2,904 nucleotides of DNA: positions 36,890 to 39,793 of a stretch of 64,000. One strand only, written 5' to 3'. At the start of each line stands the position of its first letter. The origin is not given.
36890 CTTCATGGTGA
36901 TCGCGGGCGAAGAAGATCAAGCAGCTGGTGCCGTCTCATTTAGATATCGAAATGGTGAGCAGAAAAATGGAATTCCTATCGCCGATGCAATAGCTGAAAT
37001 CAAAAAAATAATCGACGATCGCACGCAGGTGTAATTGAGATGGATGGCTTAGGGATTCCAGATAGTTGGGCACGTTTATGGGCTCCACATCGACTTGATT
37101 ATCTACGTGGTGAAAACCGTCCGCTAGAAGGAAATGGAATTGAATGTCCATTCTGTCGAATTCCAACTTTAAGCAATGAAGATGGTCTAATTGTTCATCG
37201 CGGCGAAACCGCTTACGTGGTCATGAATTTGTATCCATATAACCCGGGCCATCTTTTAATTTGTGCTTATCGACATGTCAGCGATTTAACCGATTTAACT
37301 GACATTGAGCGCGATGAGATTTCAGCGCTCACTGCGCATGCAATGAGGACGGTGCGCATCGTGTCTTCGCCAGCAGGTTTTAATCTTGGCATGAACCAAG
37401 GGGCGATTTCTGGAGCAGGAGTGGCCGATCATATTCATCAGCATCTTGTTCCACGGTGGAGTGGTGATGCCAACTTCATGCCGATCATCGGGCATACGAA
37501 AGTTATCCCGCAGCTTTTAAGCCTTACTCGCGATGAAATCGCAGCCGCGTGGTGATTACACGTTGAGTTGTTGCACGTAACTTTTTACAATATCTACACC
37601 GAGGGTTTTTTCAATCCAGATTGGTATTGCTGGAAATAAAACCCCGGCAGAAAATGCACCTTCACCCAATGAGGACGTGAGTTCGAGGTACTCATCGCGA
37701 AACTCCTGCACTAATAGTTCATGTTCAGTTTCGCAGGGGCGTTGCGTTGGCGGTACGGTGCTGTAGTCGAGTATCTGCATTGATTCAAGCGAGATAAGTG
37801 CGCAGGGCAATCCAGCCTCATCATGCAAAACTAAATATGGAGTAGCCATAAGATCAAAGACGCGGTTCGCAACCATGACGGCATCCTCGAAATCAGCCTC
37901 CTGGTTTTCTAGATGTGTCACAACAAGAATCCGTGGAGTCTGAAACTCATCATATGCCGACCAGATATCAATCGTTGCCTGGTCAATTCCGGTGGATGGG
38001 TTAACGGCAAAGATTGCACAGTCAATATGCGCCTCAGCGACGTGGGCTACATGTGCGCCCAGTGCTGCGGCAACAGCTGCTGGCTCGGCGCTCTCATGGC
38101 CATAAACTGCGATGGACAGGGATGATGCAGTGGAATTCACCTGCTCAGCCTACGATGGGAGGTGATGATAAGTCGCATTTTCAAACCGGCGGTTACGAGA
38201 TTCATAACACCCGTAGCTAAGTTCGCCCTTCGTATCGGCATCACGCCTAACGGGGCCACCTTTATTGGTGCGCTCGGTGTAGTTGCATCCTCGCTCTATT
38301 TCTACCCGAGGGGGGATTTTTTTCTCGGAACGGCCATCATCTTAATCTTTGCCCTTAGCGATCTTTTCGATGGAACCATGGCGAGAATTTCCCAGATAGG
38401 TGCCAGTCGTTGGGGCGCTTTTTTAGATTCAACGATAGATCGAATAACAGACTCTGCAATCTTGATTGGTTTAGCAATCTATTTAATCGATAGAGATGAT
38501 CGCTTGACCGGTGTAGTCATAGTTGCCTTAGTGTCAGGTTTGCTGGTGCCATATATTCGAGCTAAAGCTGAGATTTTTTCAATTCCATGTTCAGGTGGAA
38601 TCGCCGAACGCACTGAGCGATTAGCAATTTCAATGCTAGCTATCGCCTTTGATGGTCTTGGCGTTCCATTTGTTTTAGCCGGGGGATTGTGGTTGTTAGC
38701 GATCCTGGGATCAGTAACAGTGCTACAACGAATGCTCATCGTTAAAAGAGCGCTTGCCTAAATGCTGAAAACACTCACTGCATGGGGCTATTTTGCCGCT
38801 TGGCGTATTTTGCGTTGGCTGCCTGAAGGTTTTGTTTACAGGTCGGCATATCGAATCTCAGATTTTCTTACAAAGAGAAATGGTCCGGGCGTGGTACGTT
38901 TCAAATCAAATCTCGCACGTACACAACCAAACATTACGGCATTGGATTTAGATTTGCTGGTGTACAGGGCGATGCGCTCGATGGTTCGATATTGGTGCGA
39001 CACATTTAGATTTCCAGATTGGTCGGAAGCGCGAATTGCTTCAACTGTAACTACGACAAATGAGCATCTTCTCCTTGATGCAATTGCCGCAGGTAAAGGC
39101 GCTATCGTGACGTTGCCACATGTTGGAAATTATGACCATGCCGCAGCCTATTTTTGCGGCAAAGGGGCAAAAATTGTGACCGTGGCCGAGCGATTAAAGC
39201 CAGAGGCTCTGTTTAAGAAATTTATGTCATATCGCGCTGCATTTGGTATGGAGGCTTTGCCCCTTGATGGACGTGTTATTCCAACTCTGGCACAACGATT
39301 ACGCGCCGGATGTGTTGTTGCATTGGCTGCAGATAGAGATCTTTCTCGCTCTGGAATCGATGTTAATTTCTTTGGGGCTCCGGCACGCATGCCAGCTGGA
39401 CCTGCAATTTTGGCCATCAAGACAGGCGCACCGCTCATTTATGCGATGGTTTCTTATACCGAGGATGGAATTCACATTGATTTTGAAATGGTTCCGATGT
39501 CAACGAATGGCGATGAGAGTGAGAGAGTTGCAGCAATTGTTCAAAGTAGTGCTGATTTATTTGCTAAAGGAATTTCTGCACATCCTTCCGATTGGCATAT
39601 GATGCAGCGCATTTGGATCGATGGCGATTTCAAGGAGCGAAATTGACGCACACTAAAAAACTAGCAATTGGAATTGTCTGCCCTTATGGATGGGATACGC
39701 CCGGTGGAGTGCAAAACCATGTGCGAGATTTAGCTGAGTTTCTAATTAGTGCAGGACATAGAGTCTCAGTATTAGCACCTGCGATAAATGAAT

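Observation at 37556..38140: Miniaturised, P-loop-dead EF-G2-like G-domain kept as an intact gene with its own promoter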

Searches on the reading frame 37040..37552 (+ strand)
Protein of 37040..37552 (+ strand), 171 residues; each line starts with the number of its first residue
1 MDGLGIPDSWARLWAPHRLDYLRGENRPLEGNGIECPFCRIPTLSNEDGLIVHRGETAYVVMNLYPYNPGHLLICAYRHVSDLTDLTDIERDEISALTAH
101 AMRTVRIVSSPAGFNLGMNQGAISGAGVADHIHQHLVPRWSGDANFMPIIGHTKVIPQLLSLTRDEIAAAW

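Call 4: search_protein_families(library=pfam, proteins=[window:37040-37552:+], max_evalue=1)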
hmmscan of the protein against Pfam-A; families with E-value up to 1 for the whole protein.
window:37040-37552:+ (171 aa): 5 families
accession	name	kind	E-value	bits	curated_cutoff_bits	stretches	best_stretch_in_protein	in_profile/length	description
PF01230.28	HIT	-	3.5e-12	47.2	21.5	1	50-139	7-95/98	HIT domain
PF04677.20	CwfJ_C_1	-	3.2e-05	24.2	21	1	35-97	13-74/122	Protein similar to CwfJ C-terminus 1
PF11969.13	DcpS_C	-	9.4e-05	23.3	24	1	36-137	2-100/114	Scavenger mRNA decapping enzyme C-term binding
PF21753.2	DACNK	-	0.0057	16.9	27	1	72-114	92-135/146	Probable sensor domain DACNK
PF02744.22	GalP_UDP_tr_C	-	0.0094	16.1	29.2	1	61-140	41-121/165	Galactose-1-phosphate uridyl transferase, C-terminal domain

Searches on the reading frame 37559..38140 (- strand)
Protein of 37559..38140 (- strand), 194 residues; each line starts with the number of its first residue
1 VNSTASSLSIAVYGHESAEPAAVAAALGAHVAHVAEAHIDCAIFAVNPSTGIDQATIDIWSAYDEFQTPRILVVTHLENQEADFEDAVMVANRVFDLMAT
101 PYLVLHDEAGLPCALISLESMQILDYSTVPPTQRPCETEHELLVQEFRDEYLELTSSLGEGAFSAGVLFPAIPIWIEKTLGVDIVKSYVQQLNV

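Call 4: search_protein_families(library=pfam, proteins=[window:37559-38140:-], max_evalue=1)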
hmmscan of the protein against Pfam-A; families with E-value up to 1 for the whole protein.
window:37559-38140:- (194 aa): 1 family
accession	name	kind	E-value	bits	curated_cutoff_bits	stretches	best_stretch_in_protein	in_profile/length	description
PF00009.33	GTP_EFTU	-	0.026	14.5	26.5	1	37-111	91-151/188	Elongation factor Tu GTP binding domain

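Call 5: search_protein_families(library=ncbifam, proteins=[window:37559-38140:-], max_evalue=10)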
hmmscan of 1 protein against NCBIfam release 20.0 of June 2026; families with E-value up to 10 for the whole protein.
window:37559-38140:- (194 aa): 5 families
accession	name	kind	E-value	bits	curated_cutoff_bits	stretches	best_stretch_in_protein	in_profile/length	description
NF009377.1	PRK12740.1-1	equivalog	2.4e-16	59.3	890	1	39-153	102-216/700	elongation factor G-like protein EF-G2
NF009381.0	PRK12740.1-5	subfamily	2.9e-07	29.3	583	1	38-103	97-162/692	elongation factor G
NF058620.1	EFG2_Bacteroid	exception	0.0011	17.5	1000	1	39-96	98-155/717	elongation factor G2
TIGR00484.1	EF-G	equivalog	0.024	12.8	659.4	1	39-93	99-153/691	elongation factor G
NF009891.0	PRK13351.1-1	equivalog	0.05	12.2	597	1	37-95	96-154/681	elongation factor G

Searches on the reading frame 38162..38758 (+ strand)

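Call 4: search_protein_families(library=pfam, proteins=[window:38162-38758:+], max_evalue=1)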
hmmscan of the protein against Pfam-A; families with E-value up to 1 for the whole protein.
window:38162-38758:+ (199 aa): 1 family
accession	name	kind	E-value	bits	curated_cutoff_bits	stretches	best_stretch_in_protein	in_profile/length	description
PF01066.26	CDP-OH_P_transf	-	8.6e-11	42.9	22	1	28-147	3-119/152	CDP-alcohol phosphatidyltransferase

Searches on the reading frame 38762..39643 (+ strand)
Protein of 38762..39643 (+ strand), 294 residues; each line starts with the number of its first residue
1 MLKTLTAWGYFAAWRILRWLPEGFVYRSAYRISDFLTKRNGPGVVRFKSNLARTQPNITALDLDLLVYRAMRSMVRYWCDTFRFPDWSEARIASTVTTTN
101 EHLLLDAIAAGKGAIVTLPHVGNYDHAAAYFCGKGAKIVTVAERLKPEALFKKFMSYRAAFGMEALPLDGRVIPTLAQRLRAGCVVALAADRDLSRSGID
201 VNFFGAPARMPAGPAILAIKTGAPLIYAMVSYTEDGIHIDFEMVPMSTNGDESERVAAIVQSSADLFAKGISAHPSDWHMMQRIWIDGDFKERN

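Call 4: search_protein_families(library=pfam, proteins=[window:38762-39643:+], max_evalue=1)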
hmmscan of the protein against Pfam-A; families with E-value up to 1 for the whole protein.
window:38762-39643:+ (294 aa): 1 family
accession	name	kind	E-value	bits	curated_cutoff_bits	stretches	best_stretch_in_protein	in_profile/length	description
PF03279.18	Lip_A_acyltrans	-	1e-47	163.2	22.3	1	2-285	11-293/295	Bacterial lipid A biosynthesis acyltransferase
